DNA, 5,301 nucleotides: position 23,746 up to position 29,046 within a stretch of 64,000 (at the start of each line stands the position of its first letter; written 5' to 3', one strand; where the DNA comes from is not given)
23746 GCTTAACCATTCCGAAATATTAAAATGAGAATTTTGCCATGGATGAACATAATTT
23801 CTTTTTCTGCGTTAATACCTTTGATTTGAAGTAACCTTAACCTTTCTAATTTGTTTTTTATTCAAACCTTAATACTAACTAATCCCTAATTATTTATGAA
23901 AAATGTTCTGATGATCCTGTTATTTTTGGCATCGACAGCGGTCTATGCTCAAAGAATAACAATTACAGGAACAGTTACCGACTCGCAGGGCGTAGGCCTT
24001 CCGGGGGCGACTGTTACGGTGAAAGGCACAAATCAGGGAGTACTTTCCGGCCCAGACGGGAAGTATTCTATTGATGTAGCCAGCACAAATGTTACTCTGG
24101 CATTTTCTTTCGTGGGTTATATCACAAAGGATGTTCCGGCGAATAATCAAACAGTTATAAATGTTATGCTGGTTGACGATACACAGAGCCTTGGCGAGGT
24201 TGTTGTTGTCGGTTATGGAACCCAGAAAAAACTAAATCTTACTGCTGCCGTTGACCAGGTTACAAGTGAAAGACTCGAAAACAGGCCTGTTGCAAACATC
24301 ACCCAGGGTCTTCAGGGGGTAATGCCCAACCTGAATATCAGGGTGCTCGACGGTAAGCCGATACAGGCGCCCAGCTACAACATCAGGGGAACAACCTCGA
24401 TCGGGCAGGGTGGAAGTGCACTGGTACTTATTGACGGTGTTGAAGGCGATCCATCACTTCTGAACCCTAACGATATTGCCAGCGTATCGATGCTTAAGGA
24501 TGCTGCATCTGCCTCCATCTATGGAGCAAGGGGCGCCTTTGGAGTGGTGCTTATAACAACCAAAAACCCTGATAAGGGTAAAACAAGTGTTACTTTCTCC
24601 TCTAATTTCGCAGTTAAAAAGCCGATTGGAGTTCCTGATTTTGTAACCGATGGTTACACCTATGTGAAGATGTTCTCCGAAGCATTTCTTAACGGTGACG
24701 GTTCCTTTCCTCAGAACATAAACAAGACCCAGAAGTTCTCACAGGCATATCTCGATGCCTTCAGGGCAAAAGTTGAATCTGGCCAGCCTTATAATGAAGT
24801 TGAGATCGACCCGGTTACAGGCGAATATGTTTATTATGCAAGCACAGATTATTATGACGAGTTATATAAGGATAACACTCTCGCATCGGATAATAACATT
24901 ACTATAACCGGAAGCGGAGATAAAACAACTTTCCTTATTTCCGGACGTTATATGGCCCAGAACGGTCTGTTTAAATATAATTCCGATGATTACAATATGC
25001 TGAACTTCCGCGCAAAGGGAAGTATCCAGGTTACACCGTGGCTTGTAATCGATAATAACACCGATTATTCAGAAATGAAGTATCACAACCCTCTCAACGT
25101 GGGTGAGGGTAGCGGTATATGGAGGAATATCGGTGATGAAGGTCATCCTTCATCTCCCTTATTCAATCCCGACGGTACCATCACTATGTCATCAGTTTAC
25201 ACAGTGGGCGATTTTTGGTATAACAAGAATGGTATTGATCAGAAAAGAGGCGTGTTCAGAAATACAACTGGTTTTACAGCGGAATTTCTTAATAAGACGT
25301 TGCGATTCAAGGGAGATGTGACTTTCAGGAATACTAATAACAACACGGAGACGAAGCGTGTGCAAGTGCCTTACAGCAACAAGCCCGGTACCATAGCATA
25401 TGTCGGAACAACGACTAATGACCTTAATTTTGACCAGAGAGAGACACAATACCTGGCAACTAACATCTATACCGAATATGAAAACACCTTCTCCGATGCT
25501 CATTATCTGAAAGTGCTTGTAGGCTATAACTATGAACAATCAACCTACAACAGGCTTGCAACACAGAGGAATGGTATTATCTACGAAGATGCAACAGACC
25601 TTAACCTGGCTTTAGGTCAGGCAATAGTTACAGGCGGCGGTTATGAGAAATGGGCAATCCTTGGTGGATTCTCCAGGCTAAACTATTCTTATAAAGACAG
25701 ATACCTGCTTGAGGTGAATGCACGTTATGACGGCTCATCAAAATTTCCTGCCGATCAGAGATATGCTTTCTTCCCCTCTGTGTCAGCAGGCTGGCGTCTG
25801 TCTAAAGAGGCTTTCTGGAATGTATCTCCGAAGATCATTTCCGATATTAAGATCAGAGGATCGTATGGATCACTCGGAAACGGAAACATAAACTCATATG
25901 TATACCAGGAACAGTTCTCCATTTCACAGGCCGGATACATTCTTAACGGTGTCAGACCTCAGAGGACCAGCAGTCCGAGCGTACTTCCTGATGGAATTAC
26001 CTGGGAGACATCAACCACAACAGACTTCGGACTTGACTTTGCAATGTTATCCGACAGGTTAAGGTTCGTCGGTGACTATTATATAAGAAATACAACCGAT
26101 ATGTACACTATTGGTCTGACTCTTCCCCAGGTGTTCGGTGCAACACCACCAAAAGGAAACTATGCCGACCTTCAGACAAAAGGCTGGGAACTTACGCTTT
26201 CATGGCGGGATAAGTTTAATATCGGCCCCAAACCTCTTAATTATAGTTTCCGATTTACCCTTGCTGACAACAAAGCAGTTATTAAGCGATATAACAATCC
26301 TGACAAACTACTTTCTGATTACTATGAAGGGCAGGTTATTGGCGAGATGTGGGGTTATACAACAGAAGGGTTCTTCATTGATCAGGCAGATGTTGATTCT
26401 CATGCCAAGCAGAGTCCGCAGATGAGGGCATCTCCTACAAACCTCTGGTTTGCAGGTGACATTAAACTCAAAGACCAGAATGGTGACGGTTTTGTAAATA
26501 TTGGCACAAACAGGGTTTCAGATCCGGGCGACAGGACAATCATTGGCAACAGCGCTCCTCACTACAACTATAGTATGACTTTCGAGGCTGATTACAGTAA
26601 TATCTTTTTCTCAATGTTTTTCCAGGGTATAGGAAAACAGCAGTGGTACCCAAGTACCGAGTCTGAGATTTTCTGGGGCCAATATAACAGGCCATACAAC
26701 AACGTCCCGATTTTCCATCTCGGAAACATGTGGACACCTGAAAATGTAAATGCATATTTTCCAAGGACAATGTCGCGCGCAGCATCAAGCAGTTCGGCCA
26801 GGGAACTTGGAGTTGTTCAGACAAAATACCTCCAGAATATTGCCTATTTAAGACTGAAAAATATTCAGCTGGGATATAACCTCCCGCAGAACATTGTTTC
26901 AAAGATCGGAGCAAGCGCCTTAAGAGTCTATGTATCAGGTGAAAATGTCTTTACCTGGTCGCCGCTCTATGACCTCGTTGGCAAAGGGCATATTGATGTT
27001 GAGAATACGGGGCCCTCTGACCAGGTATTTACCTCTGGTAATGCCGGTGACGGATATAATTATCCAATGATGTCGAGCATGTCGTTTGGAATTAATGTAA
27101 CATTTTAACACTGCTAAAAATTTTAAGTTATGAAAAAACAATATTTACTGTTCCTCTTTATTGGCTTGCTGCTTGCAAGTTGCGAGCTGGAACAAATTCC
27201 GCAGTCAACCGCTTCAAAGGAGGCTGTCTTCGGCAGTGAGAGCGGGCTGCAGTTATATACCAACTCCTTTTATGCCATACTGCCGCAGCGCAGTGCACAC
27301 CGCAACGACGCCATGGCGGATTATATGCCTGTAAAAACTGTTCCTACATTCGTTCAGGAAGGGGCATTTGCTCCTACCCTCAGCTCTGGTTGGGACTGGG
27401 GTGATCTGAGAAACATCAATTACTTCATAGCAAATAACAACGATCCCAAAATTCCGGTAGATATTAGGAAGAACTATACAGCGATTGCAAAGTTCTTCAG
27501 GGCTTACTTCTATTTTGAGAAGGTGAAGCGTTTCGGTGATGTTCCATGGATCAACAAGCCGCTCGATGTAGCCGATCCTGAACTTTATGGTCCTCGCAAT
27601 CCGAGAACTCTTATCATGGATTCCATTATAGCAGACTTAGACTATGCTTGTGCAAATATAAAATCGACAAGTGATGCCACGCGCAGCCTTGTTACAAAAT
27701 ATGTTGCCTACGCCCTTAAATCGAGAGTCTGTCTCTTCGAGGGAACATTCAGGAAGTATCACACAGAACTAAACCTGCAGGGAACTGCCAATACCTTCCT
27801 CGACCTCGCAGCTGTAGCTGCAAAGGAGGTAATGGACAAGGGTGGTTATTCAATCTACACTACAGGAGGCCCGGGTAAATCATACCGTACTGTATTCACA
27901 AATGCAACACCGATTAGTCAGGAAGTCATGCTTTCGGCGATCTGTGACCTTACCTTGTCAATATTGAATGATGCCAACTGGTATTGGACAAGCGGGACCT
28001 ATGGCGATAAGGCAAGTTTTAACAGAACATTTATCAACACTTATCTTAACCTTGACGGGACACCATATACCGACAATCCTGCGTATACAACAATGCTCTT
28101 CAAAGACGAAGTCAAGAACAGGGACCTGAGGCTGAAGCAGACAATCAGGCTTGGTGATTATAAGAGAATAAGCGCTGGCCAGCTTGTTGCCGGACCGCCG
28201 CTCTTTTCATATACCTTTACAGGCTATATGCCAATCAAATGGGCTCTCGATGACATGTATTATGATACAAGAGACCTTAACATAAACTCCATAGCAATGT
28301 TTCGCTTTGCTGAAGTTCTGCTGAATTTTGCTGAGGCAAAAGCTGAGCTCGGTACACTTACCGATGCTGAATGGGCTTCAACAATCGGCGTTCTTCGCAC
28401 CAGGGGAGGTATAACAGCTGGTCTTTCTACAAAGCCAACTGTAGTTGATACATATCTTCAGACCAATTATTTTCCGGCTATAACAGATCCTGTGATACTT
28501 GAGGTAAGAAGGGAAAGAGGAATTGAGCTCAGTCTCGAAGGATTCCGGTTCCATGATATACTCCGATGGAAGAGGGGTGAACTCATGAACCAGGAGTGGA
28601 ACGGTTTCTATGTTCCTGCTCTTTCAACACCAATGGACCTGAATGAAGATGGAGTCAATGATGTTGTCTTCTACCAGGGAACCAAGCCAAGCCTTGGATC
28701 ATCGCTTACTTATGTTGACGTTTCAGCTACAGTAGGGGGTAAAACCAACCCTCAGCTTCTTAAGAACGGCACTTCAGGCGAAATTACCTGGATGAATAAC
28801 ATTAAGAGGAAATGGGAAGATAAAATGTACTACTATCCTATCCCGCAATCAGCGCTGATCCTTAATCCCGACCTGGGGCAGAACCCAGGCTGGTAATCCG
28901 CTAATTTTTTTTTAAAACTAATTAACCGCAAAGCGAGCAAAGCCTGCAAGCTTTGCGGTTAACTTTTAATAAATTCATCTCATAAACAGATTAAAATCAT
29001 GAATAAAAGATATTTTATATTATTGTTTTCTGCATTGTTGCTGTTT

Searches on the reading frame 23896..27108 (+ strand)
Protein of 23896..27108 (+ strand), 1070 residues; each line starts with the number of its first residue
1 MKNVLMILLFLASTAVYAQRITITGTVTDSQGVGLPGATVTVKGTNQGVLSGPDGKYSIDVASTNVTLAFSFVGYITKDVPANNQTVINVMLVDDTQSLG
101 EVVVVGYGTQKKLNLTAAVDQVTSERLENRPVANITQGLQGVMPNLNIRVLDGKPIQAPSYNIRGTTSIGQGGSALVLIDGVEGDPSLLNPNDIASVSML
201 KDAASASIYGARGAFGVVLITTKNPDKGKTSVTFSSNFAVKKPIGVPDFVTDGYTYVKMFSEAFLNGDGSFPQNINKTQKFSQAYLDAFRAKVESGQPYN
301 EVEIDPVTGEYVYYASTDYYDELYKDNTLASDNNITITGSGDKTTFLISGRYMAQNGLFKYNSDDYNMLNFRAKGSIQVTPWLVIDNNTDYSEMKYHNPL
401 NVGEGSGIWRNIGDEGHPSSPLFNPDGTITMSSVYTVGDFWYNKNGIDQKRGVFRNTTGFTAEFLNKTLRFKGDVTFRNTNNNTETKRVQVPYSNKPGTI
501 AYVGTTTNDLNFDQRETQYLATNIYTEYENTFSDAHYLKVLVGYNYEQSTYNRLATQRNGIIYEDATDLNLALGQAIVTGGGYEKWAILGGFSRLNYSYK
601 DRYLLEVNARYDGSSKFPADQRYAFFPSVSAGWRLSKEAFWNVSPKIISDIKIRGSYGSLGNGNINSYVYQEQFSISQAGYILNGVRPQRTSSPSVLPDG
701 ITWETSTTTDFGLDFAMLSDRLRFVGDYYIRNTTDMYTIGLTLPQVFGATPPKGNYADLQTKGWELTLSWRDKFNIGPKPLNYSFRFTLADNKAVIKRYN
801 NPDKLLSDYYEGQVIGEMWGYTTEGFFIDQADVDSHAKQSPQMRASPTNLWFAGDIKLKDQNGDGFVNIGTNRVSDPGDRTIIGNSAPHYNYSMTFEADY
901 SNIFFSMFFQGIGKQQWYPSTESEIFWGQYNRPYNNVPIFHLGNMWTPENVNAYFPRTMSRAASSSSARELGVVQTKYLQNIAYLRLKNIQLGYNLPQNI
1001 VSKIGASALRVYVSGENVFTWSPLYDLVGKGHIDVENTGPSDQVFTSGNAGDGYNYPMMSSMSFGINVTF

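Call 97: search_protein_families(library=pfam, proteins=[window:23896-27108:+], max_evalue=0.00001)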
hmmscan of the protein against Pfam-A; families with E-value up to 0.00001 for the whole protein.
window:23896-27108:+ (1070 aa): 3 families
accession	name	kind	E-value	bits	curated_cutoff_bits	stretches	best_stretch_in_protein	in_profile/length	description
PF13715.12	CarbopepD_reg_2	-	3e-16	59.6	32.2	1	23-104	1-88/88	CarboxypepD_reg-like domain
PF07715.20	Plug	-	3.9e-15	56.7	23.9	1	112-217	2-107/107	TonB-dependent Receptor Plug Domain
PF13620.12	CarboxypepD_reg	-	4.1e-11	43.5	32.3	1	22-92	1-81/82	Carboxypeptidase regulatory-like domain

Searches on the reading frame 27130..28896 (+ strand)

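Call 97: search_protein_families(library=pfam, proteins=[window:27130-28896:+], max_evalue=0.00001)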
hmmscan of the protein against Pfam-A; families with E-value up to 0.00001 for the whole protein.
window:27130-28896:+ (588 aa): 3 families
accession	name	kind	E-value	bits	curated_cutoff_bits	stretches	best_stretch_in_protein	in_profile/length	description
PF07980.17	SusD_RagB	-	1.3e-35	123.9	23.1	1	291-588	39-297/297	SusD family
PF14322.12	SusD-like_3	-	2.7e-09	38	27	1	113-202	105-191/191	Starch-binding associating with outer membrane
PF12771.13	SusD-like_2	-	9.8e-06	25.1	27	0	58-180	28-153/415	Starch-binding associating with outer membrane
